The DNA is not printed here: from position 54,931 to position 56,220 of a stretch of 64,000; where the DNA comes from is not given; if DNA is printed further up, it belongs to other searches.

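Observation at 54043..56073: Secreted protein with a recently duplicated ~450-bp CBM-like module and a Cys/His-rich C-terminal domain of unknown function; composition looks atypical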

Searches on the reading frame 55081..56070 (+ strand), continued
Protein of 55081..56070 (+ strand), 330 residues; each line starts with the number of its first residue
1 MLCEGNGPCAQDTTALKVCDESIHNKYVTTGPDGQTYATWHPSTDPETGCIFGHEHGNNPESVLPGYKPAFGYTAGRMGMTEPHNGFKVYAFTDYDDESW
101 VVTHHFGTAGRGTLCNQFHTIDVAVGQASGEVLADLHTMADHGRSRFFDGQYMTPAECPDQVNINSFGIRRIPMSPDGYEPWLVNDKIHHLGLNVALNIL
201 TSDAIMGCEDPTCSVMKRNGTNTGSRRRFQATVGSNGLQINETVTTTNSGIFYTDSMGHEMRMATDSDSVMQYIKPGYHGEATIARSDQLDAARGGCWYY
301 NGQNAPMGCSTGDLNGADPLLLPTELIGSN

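Call 45: fold_search(model_id=the predicted structure, library=viral)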
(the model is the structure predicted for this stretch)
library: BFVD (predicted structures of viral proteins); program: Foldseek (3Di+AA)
matches with E <= 10: 723; with E <= 0.001: 0
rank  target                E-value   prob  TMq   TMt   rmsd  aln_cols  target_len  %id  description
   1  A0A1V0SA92            7.2e-02  0.11  0.14  0.17  25.0       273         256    8  Uncharacterized protein [Catovirus CTV1]
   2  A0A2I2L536            7.2e-02  0.08  0.12  0.11  24.4       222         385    9  MORN-repeat protein [Orpheovirus IHUMI-LCC2]
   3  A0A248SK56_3          1.2e-01  0.11  0.13  0.05  19.6       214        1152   10  (no name in the UniProt tables at hand)
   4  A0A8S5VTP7            1.3e-01  0.07  0.13  0.08  27.5       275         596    8  Anastral spindle 2 [Ackermannviridae sp.]
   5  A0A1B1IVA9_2          1.6e-01  0.14  0.15  0.07  20.0       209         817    9  (no name in the UniProt tables at hand)
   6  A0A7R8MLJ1            2.3e-01  0.02  0.10  0.06  33.9       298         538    9  Peptidase S74 domain-containing protein [Klebsiella phage vB_KppS-Samwise]
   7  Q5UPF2                2.6e-01  0.04  0.12  0.08  20.5       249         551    8  Putative BTB/POZ domain-containing protein L76 [Acanthamoeba polyphaga mimivirus]
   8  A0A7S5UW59            2.9e-01  0.07  0.13  0.07  20.9       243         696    9  (no name in the UniProt tables at hand)
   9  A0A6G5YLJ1            3.1e-01  0.16  0.12  0.10  11.5       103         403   12  (no name in the UniProt tables at hand)
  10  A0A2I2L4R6            3.1e-01  0.05  0.13  0.14  29.9       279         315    9  MORN-repeat protein [Orpheovirus IHUMI-LCC2]
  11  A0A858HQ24            3.1e-01  0.01  0.07  0.05  24.9       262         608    6  (no name in the UniProt tables at hand)
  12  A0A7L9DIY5            3.2e-01  0.07  0.17  0.09  21.4       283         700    8  Fiber protein [Passerine adenovirus 1]
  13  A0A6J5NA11            3.2e-01  0.04  0.11  0.05  17.7       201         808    9  Uncharacterized protein [uncultured Caudovirales phage]
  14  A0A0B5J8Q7            3.4e-01  0.77  0.14  0.36   3.2        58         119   14  Uncharacterized protein [Pandoravirus inopinatum]
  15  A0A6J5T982            3.6e-01  0.04  0.09  0.20  26.0       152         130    9  Uncharacterized protein [uncultured Caudovirales phage]
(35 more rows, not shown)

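Call 46: find_related_loci(query=A1, collection=viral_contigs, flank=8000)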
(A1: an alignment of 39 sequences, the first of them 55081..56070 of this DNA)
Query A1 (330 aa) in viral_contigs; peptide patterns used: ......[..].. (x = any residue, [..] = any of these).
27 stretches matched a pattern; 2 encode a relative of the query (tblastn E <= 1e-3); 2 distinct loci.
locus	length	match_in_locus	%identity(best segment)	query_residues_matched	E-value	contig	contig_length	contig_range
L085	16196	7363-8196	30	17-277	2e-28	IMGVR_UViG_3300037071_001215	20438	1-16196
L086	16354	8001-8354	43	15-122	3e-26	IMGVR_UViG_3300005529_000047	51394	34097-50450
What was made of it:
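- Tried and rejected: IMG/VR gave only 2 loci (call 46).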

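Call 59: search_protein_families(library=phrogs, proteins=[L085:4046-6325:+, L085:8771-9493:+, L085:9498-9974:+, L085:10522-11628:+, L086:859-2991:+, L086:2982-4376:+, L086:4377-5207:+, L086:9737-10294:+, L082:9787-11004:+, L082:9480-9794:+], max_evalue=0.001)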
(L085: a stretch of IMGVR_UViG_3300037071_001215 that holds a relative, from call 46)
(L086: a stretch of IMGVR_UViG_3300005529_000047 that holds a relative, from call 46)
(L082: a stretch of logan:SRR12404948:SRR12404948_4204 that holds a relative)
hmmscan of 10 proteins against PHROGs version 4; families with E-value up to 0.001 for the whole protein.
L085:4046-6325:+ (759 aa): 10 families
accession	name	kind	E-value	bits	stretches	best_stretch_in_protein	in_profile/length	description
phrog_2662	-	head and packaging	1.8e-62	213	1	146-732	63-679/717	portal protein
phrog_12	-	head and packaging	3.8e-46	159.4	1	147-501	90-420/646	portal protein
phrog_2468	-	head and packaging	1.8e-13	51.6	1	552-707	37-212/303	head morphogenesis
phrog_5929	-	head and packaging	5.9e-13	49.6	1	333-498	25-184/228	portal protein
phrog_2271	-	head and packaging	8.5e-10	38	1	150-493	52-380/859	portal protein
phrog_19480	-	head and packaging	1.6e-08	34.3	1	629-748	615-735/737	head morphogenesis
phrog_21454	-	unknown function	1.1e-07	32.3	1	333-492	6-156/320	-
phrog_4728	-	head and packaging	2.9e-06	27.4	1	637-745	177-295/591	head morphogenesis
phrog_6577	-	unknown function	1.1e-05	25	1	625-742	96-222/1066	-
phrog_3517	-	head and packaging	0.00023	21.6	1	613-669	97-154/371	head morphogenesis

L085:8771-9493:+ (240 aa): 1 family
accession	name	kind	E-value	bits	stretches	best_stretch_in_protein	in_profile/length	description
phrog_10356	-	head and packaging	2.2e-11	43.6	1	13-222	392-625/852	virion structural protein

L085:9498-9974:+ (158 aa): 0 families

L085:10522-11628:+ (368 aa): 1 family
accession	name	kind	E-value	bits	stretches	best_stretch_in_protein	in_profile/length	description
phrog_14775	-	moron, auxiliary metabolic gene and host takeover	6.7e-07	30.1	1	250-290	60-99/203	glycosyltransferase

L086:859-2991:+ (710 aa): 0 families

L086:2982-4376:+ (464 aa): 0 families

L086:4377-5207:+ (276 aa): 0 families

L086:9737-10294:+ (185 aa): 0 families

L082:9787-11004:+ (405 aa): 8 families
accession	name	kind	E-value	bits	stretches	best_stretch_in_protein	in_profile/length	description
phrog_181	-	lysis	5.1e-35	122.6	1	5-197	332-535/769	endolysin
phrog_9506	-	lysis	1.8e-19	71.5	1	23-180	22-174/330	endolysin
phrog_26317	-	unknown function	2.9e-16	60.5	1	77-183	12-104/119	-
phrog_14712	-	moron, auxiliary metabolic gene and host takeover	2.8e-12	47.5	1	39-183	39-174/322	chitinase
phrog_34417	-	unknown function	3.5e-10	40.6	1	76-114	71-109/326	-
phrog_1519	-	lysis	3.5e-07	30.7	1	46-129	241-316/502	endolysin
phrog_317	-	lysis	1.7e-05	25.2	1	59-194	228-357/492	endolysin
phrog_3201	-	tail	2.4e-05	23.1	1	85-180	2103-2189/2408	tail fiber protein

L082:9480-9794:+ (104 aa): 0 families
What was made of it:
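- On Phage lysis-cassette component: L086 is unannotated (call 59).
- In L085 it sits among virion genes, as a receptor-binding protein might (call 59).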

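Call 76: predict_structure(alignment_id=A3)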
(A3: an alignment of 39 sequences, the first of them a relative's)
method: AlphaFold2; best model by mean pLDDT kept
length: 333 residues; sequences in the alignment: 39
mean_pLDDT: 90.7   pTM: 0.87
mean pLDDT of the five models: 90.7, 90.5, 90.5, 89.7, 89.4
residues with pLDDT >= 90: 249; 70-90: 59; 50-70: 22; < 50: 3
segments of 3 or more residues with pLDDT < 50: none
pLDDT, mean of each block of 10 residues (from residue 1): 70 57 74 97 97 95 94 96 97 92 96 89 95 97 98 97 96 96 93 94 87 93 96 77 90 91 97 97 98 90 92 92 83 60
secondary structure, 60 per line:
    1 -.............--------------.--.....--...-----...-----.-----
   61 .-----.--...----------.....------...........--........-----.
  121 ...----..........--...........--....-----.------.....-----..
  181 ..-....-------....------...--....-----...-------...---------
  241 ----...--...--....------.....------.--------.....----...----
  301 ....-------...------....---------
elements in order: H2-14 H32-36 E39-41 E47-49 H83-87 E97-104 E107-114 H120-123 E128-137 E140-150 E153-156 H169-173 E179-182 E195-198 E205-207 E210-213 E219-221 E229-231 E245-247 E255-258 E265-269 E285-289 E294-296 E301-304 E312-314 H321-324

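Call 78: fold_search(model_id=the predicted structure, library=pdb)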
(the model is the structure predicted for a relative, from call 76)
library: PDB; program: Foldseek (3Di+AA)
matches with E <= 10: 432; with E <= 0.001: 0
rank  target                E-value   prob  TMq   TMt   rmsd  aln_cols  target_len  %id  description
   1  9nqo                  6.7e-02  0.09  0.13  0.18  21.8       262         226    7  Crystal structure of Galectin-3 in complex with FN3 (released 2026-02-18)
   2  6ms3_B                1.2e-01  0.08  0.13  0.09  17.9       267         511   10  Crystal structure of the GH43 protein BlXynB mutant (K247S) from Bacillus licheniformis (released 2019-04-17)
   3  9fj8_A                1.2e-01  0.04  0.11  0.12  19.5       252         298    7  Teth514_1788 1,2-beta-oligomannan phosphorylase in complex with mannotetraose (released 2025-06-11)
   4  5a7v_B                1.3e-01  0.08  0.13  0.13  18.0       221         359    8  The GH130 family of mannoside phosphorylases contains glycoside hydrolases that target beta-1,2 mannosidic linkages in (released 2015-08-26)
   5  3qc2_B                1.3e-01  0.07  0.16  0.15  21.3       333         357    9  Crystal structure of a glycosyl hydrolase (BACOVA_03624) from Bacteroides ovatus at 2.30 A resolution (released 2011-02-09)
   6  6ms3_A                1.4e-01  0.07  0.13  0.10  18.6       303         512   10  Crystal structure of the GH43 protein BlXynB mutant (K247S) from Bacillus licheniformis (released 2019-04-17)
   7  9fj8_B                1.4e-01  0.04  0.11  0.12  19.5       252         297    7  Teth514_1788 1,2-beta-oligomannan phosphorylase in complex with mannotetraose (released 2025-06-11)
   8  3qef_A                1.4e-01  0.04  0.11  0.12  19.9       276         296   10  The structure and function of an arabinan-specific alpha-1,2-arabinofuranosidase identified from screening the activit (released 2011-02-16)
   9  3qef_B                1.6e-01  0.05  0.12  0.13  21.0       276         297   10  The structure and function of an arabinan-specific alpha-1,2-arabinofuranosidase identified from screening the activit (released 2011-02-16)
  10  3qee_B                1.6e-01  0.05  0.12  0.13  21.2       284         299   12  The structure and function of an arabinan-specific alpha-1,2-arabinofuranosidase identified from screening the activit (released 2011-02-16)
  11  5a7v_A                1.7e-01  0.06  0.13  0.12  18.6       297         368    8  The GH130 family of mannoside phosphorylases contains glycoside hydrolases that target beta-1,2 mannosidic linkages in (released 2015-08-26)
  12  3taw                  1.8e-01  0.07  0.13  0.13  18.7       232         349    9  Crystal structure of a putative glycoside hydrolase (BDI_3141) from Parabacteroides distasonis ATCC 8503 at 1.70 A resol (released 2011-08-24)
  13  3om2                  1.9e-01  0.06  0.12  0.10  18.9       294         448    9  Crystal structure of B. megaterium levansucrase mutant D257A (released 2011-03-23)
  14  5mt2                  2.1e-01  0.04  0.13  0.12  21.1       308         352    8  Glycoside hydrolase BT_0996 (released 2017-03-22)
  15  3qee_A                2.2e-01  0.04  0.12  0.13  21.1       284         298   12  The structure and function of an arabinan-specific alpha-1,2-arabinofuranosidase identified from screening the activit (released 2011-02-16)
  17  9gph_B                2.5e-01  0.04  0.13  0.14  19.4       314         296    8  Teth514_1788 1,2-beta-oligomannan phosphorylase in complex with mannose (-1) and phosphate (released 2025-09-17)
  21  8z4e_A                3.3e-01  0.07  0.13  0.13  20.3       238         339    8  Structure of human 18_14D scFv and 1G01 scFv in complex with influenza virus neuraminidase from A/Yunan/DQ001/2016 (H5 (released 2025-01-22)
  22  9gph_A                3.3e-01  0.02  0.10  0.10  20.1       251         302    7  Teth514_1788 1,2-beta-oligomannan phosphorylase in complex with mannose (-1) and phosphate (released 2025-09-17)
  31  9k1u_A                5.4e-01  0.02  0.09  0.12  15.2       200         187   13  crystal structure of Rtks and Ppka complex (released 2025-10-22)
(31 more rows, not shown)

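Call 81: search_protein_families(library=pfam, proteins=[P0044, P0049, P0119, P0069, P0059, P0104, P0041, P0131, P0052, P0122], max_evalue=0.00001)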
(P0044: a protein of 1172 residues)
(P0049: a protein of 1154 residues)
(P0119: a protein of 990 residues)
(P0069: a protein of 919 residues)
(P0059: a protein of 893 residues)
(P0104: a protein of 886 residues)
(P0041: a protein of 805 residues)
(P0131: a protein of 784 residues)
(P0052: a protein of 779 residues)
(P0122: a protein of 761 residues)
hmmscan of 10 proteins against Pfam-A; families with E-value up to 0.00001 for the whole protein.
P0044 (1172 aa): 1 family
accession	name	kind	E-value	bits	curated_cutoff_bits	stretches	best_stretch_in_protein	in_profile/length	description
PF16656.11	Pur_ac_phosph_N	-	2e-06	28.7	30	1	64-134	14-92/93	Purple acid Phosphatase, N-terminal domain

P0049 (1154 aa): 0 families

P0119 (990 aa): 1 family
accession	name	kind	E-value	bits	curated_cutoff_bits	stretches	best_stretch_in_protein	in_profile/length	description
PF17957.7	Big_7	-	4.3e-08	34.1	24.1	0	69-122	18-70/70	Bacterial Ig domain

P0069 (919 aa): 6 families
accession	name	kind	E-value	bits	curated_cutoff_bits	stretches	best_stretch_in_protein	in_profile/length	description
PF17957.7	Big_7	-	1.7e-36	125.2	24.1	3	225-296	1-70/70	Bacterial Ig domain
PF09136.16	Glucodextran_B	-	3.3e-21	75.5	27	0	225-313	1-80/83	Glucodextranase, domain B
PF19077.6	Big_13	-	1.3e-13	51.8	27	0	332-408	23-99/102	Bacterial Ig-like domain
PF10648.15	Gmad2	-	3e-10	40.7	25.7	0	227-303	2-84/86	Immunoglobulin-like domain of bacterial spore germination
PF16389.11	DUF4998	-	1.6e-06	28.3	29.1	0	243-371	35-169/199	Domain of unknown function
PF02494.22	HYR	-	8.6e-06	26.5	21.7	0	287-314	54-81/81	HYR domain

P0059 (893 aa): 1 family
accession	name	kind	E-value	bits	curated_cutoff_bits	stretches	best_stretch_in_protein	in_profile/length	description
PF14885.12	GHL15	-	7e-23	82.4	27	1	261-491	26-269/271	Hypothetical glycosyl hydrolase family 15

P0104 (886 aa): 1 family
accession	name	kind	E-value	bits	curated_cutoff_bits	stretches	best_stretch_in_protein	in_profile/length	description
PF17957.7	Big_7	-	9.6e-11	42.6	24.1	0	51-118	8-70/70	Bacterial Ig domain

P0041 (805 aa): 0 families

P0131 (784 aa): 1 family
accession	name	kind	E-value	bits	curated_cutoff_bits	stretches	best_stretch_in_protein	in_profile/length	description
PF02018.23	CBM_4_9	-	8.2e-09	36.4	25.9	1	68-190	2-129/136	Carbohydrate binding domain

P0052 (779 aa): 0 families

P0122 (761 aa): 0 families
